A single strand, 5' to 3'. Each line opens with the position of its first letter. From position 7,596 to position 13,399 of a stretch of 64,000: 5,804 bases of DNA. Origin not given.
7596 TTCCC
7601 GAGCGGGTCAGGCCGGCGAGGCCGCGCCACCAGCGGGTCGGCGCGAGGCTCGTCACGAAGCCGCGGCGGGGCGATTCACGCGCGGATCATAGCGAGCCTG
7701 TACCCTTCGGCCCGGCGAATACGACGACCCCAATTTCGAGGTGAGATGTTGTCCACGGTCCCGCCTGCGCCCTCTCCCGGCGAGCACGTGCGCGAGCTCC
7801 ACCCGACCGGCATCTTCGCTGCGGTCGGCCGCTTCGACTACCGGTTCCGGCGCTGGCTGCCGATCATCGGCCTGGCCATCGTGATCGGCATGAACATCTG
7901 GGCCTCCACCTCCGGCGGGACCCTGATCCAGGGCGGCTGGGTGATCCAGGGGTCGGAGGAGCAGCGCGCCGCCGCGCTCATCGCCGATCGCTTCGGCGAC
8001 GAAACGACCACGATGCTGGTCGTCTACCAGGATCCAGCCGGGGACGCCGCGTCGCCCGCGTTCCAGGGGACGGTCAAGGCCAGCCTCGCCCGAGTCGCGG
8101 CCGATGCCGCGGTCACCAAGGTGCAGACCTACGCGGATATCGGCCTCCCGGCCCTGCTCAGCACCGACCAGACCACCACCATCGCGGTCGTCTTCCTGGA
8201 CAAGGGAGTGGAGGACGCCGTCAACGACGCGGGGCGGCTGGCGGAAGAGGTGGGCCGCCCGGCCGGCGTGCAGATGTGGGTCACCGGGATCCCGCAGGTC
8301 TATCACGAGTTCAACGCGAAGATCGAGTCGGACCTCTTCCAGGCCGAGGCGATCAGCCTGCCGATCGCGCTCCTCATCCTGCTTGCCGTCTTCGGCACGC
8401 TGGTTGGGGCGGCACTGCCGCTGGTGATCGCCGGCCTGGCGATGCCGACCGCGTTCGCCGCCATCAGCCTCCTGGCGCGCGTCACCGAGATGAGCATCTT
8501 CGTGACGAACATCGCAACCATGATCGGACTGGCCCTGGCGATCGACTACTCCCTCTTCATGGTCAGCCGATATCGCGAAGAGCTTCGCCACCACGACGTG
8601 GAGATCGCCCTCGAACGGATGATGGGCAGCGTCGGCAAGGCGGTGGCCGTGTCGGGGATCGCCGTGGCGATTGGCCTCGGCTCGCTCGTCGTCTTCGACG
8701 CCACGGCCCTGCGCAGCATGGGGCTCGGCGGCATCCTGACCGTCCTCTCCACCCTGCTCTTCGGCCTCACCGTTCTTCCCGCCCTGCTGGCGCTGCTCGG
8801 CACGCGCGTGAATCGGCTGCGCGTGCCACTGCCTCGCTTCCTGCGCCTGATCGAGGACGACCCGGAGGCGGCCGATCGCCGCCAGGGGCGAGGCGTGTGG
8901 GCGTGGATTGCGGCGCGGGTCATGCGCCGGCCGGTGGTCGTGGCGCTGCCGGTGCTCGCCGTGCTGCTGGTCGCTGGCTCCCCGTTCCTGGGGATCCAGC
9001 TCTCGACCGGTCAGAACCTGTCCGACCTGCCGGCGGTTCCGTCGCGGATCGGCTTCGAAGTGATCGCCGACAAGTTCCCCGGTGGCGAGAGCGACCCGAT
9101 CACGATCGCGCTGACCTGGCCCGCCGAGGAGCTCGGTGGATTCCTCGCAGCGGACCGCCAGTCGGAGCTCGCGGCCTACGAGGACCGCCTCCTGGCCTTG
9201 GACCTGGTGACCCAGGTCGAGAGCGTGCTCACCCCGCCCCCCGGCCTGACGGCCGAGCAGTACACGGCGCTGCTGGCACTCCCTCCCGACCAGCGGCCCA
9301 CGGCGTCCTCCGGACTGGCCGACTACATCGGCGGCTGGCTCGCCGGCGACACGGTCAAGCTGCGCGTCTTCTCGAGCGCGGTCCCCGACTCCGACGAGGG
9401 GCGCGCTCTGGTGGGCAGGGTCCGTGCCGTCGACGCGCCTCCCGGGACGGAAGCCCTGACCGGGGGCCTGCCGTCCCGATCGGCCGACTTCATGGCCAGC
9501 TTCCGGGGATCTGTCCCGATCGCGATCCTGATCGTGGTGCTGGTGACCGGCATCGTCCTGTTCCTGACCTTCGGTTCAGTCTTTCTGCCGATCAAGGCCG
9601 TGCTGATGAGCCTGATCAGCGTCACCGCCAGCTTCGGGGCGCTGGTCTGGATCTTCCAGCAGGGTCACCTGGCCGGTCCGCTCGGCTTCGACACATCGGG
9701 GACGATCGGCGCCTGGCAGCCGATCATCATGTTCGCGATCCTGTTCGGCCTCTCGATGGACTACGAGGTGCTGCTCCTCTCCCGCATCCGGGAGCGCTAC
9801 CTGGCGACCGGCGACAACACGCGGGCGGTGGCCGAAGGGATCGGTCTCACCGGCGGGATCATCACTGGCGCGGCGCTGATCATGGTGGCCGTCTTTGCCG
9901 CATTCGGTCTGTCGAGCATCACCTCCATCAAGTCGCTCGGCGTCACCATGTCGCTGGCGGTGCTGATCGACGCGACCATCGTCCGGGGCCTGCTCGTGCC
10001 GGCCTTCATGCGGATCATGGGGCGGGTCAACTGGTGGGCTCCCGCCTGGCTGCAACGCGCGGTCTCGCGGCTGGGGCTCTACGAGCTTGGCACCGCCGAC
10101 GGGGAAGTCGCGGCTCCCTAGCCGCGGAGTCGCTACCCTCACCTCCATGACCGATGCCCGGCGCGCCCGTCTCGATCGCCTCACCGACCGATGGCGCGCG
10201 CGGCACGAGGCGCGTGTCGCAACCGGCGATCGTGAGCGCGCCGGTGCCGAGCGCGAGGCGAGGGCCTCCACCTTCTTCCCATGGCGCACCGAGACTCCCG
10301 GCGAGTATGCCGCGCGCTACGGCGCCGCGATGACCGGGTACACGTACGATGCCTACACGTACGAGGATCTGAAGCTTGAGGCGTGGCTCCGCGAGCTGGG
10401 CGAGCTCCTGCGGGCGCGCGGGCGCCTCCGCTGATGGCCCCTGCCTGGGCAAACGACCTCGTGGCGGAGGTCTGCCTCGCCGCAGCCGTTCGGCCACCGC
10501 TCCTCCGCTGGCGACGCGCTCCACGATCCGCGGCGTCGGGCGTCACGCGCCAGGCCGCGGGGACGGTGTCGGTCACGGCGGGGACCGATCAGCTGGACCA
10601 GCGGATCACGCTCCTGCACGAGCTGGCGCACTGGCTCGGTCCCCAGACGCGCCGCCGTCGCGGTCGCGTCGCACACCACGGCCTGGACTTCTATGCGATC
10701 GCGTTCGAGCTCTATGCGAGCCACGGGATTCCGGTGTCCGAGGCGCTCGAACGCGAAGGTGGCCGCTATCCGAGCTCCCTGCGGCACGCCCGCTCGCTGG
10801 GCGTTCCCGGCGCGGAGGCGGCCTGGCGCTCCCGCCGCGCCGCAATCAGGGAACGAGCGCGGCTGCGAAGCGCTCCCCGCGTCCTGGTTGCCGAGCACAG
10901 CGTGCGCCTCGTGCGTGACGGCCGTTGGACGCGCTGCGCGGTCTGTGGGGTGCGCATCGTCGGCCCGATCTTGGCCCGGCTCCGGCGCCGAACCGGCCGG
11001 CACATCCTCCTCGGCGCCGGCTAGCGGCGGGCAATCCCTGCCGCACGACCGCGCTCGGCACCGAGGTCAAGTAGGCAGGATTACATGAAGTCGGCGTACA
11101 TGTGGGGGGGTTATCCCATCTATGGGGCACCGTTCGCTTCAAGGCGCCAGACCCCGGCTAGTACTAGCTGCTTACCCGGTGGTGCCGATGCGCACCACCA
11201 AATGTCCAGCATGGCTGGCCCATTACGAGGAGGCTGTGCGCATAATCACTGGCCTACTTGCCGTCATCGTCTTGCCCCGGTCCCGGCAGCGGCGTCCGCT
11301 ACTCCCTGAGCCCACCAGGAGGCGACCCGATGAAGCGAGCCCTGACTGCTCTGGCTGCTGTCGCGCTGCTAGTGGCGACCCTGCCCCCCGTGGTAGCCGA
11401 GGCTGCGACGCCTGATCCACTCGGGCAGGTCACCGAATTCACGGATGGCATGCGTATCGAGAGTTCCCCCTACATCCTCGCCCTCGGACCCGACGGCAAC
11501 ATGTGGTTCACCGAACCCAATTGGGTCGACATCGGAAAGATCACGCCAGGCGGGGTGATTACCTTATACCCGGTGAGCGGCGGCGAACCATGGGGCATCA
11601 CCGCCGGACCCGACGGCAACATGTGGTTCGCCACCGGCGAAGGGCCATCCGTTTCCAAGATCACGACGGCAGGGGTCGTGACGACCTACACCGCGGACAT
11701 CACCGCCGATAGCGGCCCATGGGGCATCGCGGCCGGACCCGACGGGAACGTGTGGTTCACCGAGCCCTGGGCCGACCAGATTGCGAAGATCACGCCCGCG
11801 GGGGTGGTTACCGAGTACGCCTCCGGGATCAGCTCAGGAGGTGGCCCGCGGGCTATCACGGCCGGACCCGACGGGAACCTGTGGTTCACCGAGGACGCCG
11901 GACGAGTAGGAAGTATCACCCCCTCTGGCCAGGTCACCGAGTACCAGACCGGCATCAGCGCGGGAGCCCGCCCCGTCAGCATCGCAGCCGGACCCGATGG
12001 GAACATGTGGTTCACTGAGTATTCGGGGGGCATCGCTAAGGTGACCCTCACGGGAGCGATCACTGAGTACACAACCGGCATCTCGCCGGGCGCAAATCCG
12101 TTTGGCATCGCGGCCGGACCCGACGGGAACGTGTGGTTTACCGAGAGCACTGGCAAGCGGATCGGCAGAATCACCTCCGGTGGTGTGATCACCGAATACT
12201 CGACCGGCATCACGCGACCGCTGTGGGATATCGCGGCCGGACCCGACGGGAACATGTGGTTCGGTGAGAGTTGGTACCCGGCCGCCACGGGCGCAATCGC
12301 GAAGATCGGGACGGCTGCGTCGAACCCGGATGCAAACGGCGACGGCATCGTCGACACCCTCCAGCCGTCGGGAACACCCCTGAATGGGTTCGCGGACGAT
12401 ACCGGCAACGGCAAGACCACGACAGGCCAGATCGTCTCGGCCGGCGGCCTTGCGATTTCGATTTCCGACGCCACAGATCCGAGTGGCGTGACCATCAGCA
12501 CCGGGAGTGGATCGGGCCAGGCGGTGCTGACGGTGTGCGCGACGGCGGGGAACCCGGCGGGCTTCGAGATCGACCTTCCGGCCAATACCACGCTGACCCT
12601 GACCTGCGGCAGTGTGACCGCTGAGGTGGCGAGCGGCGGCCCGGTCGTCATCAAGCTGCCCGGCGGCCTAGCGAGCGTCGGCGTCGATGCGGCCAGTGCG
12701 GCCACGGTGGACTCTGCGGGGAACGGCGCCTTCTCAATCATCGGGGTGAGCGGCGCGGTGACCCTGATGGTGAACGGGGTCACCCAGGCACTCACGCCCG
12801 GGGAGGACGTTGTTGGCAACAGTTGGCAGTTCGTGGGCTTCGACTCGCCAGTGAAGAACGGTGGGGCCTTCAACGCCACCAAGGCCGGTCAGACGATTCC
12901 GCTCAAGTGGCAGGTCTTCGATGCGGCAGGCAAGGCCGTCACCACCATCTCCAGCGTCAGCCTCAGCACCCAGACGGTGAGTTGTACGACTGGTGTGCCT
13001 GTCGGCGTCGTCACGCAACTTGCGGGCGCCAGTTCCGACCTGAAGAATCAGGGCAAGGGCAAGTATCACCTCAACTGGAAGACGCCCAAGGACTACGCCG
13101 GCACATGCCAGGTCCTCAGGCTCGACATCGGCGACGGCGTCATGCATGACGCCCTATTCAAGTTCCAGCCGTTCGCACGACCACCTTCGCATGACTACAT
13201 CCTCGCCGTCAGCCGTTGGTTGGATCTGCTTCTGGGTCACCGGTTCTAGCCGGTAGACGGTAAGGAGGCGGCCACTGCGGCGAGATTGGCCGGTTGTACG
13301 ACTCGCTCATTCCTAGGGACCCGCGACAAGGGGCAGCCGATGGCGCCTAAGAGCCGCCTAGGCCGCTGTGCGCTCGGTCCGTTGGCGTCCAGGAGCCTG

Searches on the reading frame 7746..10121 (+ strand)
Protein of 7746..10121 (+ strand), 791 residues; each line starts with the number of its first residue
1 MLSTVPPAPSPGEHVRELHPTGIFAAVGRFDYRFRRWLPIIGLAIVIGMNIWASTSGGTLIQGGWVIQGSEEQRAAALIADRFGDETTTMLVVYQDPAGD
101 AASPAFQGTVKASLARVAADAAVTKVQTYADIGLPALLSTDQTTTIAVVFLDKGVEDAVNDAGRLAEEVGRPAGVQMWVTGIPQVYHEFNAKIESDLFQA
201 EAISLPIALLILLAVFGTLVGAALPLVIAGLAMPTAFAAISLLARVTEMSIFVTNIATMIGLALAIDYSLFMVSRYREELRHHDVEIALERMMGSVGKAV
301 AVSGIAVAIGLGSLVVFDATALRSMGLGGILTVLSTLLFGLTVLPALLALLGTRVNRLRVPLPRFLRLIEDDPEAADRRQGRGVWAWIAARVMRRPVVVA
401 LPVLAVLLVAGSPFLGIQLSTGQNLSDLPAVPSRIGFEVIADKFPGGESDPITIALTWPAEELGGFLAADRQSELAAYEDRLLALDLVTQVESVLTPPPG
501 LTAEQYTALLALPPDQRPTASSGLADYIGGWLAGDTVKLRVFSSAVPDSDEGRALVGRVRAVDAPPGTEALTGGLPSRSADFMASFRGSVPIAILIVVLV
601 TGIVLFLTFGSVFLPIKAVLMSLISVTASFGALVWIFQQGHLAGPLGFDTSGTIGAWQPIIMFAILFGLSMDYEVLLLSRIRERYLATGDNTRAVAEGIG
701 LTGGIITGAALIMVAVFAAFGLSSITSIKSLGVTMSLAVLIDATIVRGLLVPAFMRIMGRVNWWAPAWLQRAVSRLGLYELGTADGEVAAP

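Call 71: search_protein_families(library=pfam, proteins=[window:7746-10121:+], max_evalue=0.00001)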
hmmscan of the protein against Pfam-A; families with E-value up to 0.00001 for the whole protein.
window:7746-10121:+ (791 aa): 1 family
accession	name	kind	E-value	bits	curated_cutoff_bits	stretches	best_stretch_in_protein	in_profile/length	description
PF03176.21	MMPL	-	5.8e-76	256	20.5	2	68-398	5-332/333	MMPL family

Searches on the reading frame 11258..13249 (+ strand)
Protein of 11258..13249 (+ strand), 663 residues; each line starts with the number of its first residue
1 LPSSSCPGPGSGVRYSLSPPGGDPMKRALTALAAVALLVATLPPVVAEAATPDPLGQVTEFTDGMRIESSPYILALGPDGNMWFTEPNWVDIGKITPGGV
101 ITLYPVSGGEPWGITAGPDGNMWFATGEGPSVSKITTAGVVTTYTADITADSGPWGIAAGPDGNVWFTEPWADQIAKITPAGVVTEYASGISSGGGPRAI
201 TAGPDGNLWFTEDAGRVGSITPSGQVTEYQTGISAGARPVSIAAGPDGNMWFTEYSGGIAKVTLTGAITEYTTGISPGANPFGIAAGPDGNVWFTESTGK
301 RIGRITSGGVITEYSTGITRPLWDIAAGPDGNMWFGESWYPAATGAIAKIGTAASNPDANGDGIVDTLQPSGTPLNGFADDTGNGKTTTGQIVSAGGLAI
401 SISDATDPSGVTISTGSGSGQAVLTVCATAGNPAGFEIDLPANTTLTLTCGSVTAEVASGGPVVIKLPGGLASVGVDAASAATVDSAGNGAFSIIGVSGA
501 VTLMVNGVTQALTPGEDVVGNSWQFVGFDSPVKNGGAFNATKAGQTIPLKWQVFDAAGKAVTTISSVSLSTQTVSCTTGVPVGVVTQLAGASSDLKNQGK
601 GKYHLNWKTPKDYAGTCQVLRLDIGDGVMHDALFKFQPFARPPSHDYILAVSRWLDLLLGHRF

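Call 71: search_protein_families(library=pfam, proteins=[window:11258-13249:+], max_evalue=0.00001)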
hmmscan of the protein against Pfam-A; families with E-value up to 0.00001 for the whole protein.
window:11258-13249:+ (663 aa): 2 families
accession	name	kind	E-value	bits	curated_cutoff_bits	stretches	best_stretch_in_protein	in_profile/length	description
PF24684.1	Vgb_lyase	-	3.5e-89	298.9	50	2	67-272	11-217/290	Virginiamycin B lyase family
PF07494.17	Reg_prop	-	7.2e-12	44.4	20.4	0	110-127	6-23/24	Two component regulator propeller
